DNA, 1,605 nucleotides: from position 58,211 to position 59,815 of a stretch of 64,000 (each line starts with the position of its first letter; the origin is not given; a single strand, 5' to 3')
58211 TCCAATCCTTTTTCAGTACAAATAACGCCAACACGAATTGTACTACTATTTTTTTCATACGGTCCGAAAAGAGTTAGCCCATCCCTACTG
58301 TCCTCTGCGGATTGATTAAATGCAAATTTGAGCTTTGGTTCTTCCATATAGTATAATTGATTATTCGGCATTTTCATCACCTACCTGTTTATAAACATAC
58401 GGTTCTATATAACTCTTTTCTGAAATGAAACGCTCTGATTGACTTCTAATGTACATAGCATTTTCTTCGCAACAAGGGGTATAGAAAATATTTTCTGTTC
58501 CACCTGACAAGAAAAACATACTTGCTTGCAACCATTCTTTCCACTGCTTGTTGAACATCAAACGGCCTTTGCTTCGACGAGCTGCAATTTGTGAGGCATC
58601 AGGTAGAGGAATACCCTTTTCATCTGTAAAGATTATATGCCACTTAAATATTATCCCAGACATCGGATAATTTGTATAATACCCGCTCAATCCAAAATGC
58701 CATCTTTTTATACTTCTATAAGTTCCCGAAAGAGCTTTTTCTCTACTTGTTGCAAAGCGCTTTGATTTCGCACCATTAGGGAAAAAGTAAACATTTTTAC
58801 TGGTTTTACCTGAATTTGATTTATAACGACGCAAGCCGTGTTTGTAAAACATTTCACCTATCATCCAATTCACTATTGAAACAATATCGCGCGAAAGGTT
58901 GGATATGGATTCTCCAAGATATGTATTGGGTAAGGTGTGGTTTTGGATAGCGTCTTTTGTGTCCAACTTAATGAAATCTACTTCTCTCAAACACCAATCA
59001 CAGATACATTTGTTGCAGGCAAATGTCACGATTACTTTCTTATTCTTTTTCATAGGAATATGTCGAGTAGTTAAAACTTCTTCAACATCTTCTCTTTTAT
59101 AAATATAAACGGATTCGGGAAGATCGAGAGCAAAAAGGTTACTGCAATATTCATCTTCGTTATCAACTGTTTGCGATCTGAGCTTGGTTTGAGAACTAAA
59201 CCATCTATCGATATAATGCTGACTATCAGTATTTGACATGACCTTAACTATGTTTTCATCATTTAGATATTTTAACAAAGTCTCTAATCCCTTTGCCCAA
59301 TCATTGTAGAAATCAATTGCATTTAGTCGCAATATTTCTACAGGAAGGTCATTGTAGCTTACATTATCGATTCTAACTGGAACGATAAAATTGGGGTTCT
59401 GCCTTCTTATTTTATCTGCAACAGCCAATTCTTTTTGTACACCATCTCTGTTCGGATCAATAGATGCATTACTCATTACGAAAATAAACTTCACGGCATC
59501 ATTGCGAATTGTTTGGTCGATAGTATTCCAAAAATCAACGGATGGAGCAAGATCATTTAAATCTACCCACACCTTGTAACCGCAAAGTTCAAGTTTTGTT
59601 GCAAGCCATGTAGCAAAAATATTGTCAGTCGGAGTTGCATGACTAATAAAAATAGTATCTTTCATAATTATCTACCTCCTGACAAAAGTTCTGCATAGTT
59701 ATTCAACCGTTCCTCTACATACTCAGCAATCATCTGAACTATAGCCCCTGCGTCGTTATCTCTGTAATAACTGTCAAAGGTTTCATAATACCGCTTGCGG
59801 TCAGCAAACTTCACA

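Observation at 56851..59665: SPARTA-type defence module: TIR-APAZ gene fused in an operon with a short, MID-PIWI-only Argonaute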

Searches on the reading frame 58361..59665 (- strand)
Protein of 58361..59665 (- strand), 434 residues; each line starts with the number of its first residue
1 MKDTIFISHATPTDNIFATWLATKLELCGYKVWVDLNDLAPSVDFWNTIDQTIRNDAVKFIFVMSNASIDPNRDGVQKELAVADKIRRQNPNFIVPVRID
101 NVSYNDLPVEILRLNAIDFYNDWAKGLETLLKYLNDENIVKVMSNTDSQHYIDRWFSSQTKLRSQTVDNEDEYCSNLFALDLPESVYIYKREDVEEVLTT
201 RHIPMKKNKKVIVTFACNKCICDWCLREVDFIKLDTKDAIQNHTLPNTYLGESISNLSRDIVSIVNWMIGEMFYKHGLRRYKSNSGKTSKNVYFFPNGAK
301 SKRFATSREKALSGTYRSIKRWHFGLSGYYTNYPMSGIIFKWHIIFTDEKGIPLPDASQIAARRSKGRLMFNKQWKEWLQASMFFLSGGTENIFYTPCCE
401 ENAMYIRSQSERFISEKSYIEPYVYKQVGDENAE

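Call 3: search_protein_families(library=pfam, proteins=[window:58361-59665:-], max_evalue=0.01)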
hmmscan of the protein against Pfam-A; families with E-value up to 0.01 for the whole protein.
window:58361-59665:- (434 aa): 2 families
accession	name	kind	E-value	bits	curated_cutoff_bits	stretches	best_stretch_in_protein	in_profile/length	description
PF13676.11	TIR_2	-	5.2e-21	75.8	28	1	5-131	1-122/122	TIR domain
PF01582.25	TIR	-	0.0022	18.2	21.3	0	9-97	9-94/179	TIR domain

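Call 4: search_protein_families(library=padloc, proteins=[window:58361-59665:-], max_evalue=0.01)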
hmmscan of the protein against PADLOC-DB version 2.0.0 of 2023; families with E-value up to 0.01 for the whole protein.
window:58361-59665:- (434 aa): 6 families
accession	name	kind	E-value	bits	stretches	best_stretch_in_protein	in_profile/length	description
PDLC02403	Aga_TIR-PNTD1-PNTD2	-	9.5e-115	382.1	1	1-427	1-423/443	Class I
PDLC02421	Aga_TIR-PNTD1-PNTD2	-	2.6e-93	311.5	1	1-423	2-422/430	Class I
PDLC02400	Aga_TIR-PNTD1-PNTD2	-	2.5e-26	90.2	1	2-424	186-615/639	Class I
PDLC02416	Aga_REase-TIR-PNTD1-PNTD2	-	3e-25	86.9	1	2-393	155-519/572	Class I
PDLC05062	PDC-S66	-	2.8e-05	21.7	1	5-70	151-215/282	-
PDLC02012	SAVED5--SAVED_TIR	-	0.0011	16.2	1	3-57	14-66/404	-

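Call 5: search_protein_families(library=ncbifam, proteins=[window:58361-59665:-], max_evalue=0.01)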
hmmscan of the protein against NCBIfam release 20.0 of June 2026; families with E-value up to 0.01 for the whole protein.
window:58361-59665:- (434 aa): 1 family
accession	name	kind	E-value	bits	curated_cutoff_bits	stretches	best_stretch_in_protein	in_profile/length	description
TIGR02782.1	TrbB_P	equivalog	0.0093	15.3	304.55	0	129-161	13-45/303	P-type conjugative transfer ATPase TrbB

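Call 7: search_solved_structures(query=window:58361-59665:-, show_alignments=3, max_evalue=0.001)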
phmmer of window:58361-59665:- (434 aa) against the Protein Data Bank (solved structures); distinct sequences matched with E-value up to 0.001: 8.
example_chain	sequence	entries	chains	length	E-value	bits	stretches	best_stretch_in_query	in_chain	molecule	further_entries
8qlo_A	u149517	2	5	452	1e-56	195.8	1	3-422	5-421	Toll/interleukin-1 receptor domain-containing protein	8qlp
8ifk_A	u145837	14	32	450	2e-50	175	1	1-423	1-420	TIR domain-containing protein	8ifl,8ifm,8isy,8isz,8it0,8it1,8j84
8z92_E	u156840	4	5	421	2.5e-50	174.7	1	1-422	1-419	TIR domain-containing protein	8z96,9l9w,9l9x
8j8h_B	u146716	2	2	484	2.6e-50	174.6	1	1-423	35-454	TIR domain-containing protein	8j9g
8u7b_B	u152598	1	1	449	6.8e-50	173.3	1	1-423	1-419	TIR domain-containing protein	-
8fex_A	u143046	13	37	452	8.4e-48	166.4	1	1-422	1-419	TIR-APAZ | TIR domain-containing protein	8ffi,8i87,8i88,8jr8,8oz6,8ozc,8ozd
8j7s_B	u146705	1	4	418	1.9e-47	165.2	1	1-419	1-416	TIR domain-containing protein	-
8sp0_A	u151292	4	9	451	2.2e-47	165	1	3-422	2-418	TIR-APAZ | TIR domain-containing protein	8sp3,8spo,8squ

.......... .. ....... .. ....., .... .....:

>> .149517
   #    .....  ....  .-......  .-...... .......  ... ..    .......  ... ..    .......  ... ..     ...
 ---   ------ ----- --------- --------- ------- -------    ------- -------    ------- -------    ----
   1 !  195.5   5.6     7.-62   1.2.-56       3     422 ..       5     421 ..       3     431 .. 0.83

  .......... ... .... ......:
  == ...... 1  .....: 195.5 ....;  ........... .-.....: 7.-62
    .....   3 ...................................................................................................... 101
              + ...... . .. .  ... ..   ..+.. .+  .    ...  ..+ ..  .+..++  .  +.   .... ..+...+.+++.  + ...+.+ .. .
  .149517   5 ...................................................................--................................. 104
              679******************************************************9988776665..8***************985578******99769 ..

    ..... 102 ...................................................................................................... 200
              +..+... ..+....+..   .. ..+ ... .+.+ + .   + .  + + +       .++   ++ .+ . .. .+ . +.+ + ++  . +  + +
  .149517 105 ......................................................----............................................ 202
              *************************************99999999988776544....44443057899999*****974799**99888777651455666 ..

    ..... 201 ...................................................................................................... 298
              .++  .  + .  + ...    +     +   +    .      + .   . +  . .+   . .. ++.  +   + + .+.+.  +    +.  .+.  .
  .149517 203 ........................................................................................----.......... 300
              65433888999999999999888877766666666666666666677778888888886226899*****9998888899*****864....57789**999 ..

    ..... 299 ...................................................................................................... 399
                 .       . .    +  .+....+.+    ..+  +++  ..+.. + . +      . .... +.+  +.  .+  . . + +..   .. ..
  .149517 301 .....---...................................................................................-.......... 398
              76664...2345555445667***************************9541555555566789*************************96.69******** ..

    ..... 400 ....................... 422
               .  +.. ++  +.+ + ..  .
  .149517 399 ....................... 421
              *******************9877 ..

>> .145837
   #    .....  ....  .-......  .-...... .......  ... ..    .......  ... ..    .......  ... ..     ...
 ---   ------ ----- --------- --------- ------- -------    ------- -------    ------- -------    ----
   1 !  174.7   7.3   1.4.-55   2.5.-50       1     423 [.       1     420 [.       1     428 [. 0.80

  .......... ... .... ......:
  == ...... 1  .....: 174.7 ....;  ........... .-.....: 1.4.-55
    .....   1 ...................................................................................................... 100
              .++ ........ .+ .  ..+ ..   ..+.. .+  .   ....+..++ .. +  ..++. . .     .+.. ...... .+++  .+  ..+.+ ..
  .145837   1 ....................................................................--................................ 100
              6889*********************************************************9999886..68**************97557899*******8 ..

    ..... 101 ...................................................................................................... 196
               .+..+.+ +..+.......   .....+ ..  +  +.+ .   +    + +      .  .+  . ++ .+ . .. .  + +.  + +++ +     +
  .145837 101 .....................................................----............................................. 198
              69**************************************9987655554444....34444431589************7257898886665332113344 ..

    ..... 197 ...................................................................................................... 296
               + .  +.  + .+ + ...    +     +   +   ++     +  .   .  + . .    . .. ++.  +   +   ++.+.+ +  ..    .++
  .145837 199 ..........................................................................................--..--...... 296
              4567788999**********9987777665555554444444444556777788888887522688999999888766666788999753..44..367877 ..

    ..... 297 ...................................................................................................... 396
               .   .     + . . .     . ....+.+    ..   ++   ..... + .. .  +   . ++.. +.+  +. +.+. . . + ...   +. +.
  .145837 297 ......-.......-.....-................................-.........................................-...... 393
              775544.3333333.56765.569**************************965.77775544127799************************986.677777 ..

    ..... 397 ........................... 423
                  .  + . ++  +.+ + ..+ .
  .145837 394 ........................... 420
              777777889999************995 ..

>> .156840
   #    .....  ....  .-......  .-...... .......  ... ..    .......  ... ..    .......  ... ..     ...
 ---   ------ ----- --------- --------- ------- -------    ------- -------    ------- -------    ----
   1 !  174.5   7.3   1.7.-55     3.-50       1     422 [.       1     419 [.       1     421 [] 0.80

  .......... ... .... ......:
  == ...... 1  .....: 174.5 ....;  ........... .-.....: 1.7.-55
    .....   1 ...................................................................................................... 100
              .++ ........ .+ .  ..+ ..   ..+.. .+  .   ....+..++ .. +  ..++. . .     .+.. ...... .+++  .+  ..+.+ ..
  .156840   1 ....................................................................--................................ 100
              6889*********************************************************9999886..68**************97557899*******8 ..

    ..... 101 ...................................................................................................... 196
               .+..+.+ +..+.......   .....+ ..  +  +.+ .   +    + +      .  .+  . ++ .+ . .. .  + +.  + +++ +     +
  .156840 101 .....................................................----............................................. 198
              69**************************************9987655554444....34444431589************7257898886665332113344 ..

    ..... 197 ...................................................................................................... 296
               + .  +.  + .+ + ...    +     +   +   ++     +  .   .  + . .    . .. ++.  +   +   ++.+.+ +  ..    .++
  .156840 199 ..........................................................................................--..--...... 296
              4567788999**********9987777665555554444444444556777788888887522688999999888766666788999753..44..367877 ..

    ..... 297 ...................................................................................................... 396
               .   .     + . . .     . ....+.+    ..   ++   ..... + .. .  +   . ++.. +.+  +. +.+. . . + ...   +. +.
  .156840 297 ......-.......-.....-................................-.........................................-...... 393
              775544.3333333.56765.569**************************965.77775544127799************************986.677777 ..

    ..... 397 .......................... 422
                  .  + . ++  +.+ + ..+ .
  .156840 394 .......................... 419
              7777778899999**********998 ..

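Call 14: find_encoding_contigs(protein=window:58361-59665:-, flank=10000, max_places=8)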
Protein window:58361-59665:- (434 aa): 16 contigs read that carry it; 8 places shown.
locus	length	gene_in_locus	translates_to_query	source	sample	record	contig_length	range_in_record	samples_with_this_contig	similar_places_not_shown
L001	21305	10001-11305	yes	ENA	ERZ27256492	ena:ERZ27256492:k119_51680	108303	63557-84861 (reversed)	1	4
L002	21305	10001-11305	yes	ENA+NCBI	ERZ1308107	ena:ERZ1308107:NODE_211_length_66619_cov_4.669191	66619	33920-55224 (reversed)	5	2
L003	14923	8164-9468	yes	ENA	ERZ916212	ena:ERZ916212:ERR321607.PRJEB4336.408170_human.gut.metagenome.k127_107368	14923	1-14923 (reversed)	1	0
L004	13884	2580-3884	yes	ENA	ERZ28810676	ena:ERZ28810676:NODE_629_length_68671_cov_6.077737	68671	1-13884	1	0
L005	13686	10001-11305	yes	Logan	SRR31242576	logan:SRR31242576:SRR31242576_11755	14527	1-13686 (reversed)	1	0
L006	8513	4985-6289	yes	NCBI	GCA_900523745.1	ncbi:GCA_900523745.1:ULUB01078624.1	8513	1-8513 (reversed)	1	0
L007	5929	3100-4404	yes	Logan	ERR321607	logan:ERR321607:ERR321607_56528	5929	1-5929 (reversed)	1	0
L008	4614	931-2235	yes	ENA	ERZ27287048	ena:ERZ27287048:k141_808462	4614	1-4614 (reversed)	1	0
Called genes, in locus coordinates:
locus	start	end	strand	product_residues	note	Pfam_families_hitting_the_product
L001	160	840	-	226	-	PF07275:ArdA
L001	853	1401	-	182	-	-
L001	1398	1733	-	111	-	-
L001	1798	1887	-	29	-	-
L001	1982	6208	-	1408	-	PF13620:CarboxypepD_reg (faint), PF22904:NOMO1-like_2nd (faint), PF17802:SpaA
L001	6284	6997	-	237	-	-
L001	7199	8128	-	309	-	PF02195:ParB_N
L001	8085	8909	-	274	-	PF00142:Fer4_NifH (faint), PF01656:CbiA, PF02374:ArsA_ATPase (weak), PF06564:CBP_BcsQ, PF09140:MipZ (faint), PF10609:ParA, PF13614:AAA_31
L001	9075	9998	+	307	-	PF12728:HTH_17 (faint), PF02661:Fic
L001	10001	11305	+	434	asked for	PF13676:TIR_2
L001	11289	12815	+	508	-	-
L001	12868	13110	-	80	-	-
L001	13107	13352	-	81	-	PF12728:HTH_17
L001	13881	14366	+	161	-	PF00293:NUDIX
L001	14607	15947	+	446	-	PF02310:B12-binding, PF04055:Radical_SAM, PF13282:DUF4070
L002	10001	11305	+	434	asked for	PF13676:TIR_2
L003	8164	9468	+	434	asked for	PF13676:TIR_2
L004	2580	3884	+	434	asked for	PF13676:TIR_2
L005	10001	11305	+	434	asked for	PF13676:TIR_2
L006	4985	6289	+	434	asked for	PF13676:TIR_2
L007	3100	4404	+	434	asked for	PF13676:TIR_2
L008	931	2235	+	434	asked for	PF13676:TIR_2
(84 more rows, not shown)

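Call 45: find_homologous_proteins(query=window:58361-59665:-, max_evalue=1e-10)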
Query window:58361-59665:- (434 aa): 100 proteins with E <= 1e-10 among 6677 candidates.
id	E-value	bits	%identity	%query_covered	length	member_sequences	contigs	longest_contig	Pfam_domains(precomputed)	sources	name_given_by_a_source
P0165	9.6e-238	807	78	100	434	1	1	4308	PF13676.12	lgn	-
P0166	7.2e-230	781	74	100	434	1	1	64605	PF13676.12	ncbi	-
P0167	5.5e-226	768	73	100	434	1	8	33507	PF13676.12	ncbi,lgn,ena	-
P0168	9.4e-224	761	74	100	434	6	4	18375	PF13676.12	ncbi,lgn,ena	-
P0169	3.2e-221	753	72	100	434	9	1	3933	PF13676.12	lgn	-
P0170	9.4e-221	751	71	100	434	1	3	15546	PF13676.12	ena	-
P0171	2.7e-220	750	72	100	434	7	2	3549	PF13676.12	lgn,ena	-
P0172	2.8e-215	733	71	100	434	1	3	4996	PF13676.12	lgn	-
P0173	5.5e-215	732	70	100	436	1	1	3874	PF13676.12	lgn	-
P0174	4.2e-212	723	69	100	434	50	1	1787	PF13676.12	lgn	-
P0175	1.5e-211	721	69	100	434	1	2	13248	PF13676.12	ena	-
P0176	8.7e-209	712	71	97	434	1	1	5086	PF13676.12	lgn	-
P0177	1.0e-207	708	69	100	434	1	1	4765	PF13676.12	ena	-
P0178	9.0e-207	705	66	100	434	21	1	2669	PF13676.12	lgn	-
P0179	2.0e-206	704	67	100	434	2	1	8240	PF13676.12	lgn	-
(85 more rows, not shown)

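Call 57: predict_structure(alignment_id=A2)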
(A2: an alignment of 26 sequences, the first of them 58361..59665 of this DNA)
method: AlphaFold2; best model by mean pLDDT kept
length: 434 residues; sequences in the alignment: 26
mean_pLDDT: 85.9   pTM: 0.62
mean pLDDT of the five models: 85.9, 85.4, 84.8, 83.9, 82.2
residues with pLDDT >= 90: 230; 70-90: 154; 50-70: 39; < 50: 11
segments of 3 or more residues with pLDDT < 50: 425-434
pLDDT, mean of each block of 10 residues (from residue 1): 83 80 90 73 74 90 87 80 87 91 82 87 91 93 73 70 66 89 96 95 94 96 94 96 93 95 95 93 66 93 92 88 94 91 91 87 78 87 95 90 93 82 49 34
secondary structure, 60 per line:
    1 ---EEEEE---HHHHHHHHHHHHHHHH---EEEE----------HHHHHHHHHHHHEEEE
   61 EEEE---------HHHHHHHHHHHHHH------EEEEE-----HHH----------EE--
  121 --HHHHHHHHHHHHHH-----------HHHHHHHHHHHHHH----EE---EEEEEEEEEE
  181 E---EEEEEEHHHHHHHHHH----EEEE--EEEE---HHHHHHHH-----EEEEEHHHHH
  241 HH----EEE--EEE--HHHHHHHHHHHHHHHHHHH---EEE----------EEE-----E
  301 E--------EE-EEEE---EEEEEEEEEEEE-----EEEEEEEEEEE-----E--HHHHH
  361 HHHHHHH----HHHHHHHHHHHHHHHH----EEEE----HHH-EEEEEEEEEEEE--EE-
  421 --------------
elements in order: E4-8 H12-27 E31-34 H45-56 E57-64 H74-87 E94-98 H123-136 H148-161 E171-181 E185-190 H191-200 E205-208 E211-214 H218-225 E231-235 H236-242 E247-249 E252-254 H257-275 E279-281 E292-294 E313-316 E320-331 E337-347 H356-367 H372-387 E392-395 E404-415

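Call 61: fold_search(model_id=the predicted structure, library=pdb)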
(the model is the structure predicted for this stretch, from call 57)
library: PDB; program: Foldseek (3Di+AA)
matches with E <= 10: 1448; with E <= 0.001: 89
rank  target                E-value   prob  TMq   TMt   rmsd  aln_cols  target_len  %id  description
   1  8qlo_A                1.5e-34  1.00  0.49  0.49  16.4       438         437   31  CryoEM structure of the apo SPARTA (BabAgo/TIR-APAZ) complex (released 2024-01-31)
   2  8oz6_A                6.0e-34  1.00  0.49  0.51  16.5       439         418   29  cryoEM structure of SPARTA complex ligand-free (released 2023-08-16)
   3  8isy_B                3.3e-33  1.00  0.50  0.49  16.4       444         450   30  Cryo-EM structure of free-state Crt-SPARTA (released 2023-10-18)
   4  8qlp_A                3.7e-33  1.00  0.49  0.51  16.3       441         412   31  CryoEM structure of the RNA/DNA bound SPARTA (BabAgo/TIR-APAZ) tetrameric complex (released 2024-01-31)
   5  8i88_C                6.4e-33  1.00  0.47  0.48  17.0       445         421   29  Cryo-EM structure of TIR-APAZ/Ago-gRNA complex (released 2023-07-05)
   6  8ifl_A                4.4e-32  1.00  0.48  0.50  12.8       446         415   31  Cryo-EM structure of tetrameric SPARTA gRNA-ssDNA target complex in state 1 (released 2024-01-17)
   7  8ffi_A                4.6e-32  1.00  0.48  0.50  16.7       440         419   29  Structure of tetramerized MapSPARTA upon guide RNA-mediated target DNA binding (released 2023-08-23)
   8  8qlp_E                8.1e-32  1.00  0.48  0.49  13.8       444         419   31  CryoEM structure of the RNA/DNA bound SPARTA (BabAgo/TIR-APAZ) tetrameric complex (released 2024-01-31)
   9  8i87_C                1.1e-31  1.00  0.48  0.50  16.2       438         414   28  Cryo-EM structure of TIR-APAZ/Ago-gRNA-DNA complex (released 2023-07-19)
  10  8qlp_M                1.3e-31  1.00  0.48  0.50  13.7       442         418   32  CryoEM structure of the RNA/DNA bound SPARTA (BabAgo/TIR-APAZ) tetrameric complex (released 2024-01-31)
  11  8spo_A                1.9e-31  1.00  0.47  0.50  16.9       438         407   28  Tetramerized activation of MapSPARTA bound with NAD+ (released 2023-08-23)
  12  8z8y_B                2.8e-31  1.00  0.49  0.48  16.4       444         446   31  Crystal structure of CrtAgo/CrtTIR-APAZ complex (released 2025-03-12)
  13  8u7b_B                7.3e-31  1.00  0.49  0.50  15.6       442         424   30  Crystal structure of Apo form of Short Prokaryotic Argonaute TIR-APAZ (SPARTA) heterodimer (released 2024-06-12)
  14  8fex_A                8.2e-31  1.00  0.49  0.49  16.4       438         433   28  Inactivate state of Maribacter polysiphoniae Argonuate (short pAgo system) (released 2023-08-23)
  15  8ifk_A                1.1e-30  1.00  0.51  0.53  15.4       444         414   29  Cryo-EM structure of monomeric SPARTA gRNA-ssDNA target complex (released 2024-01-17)
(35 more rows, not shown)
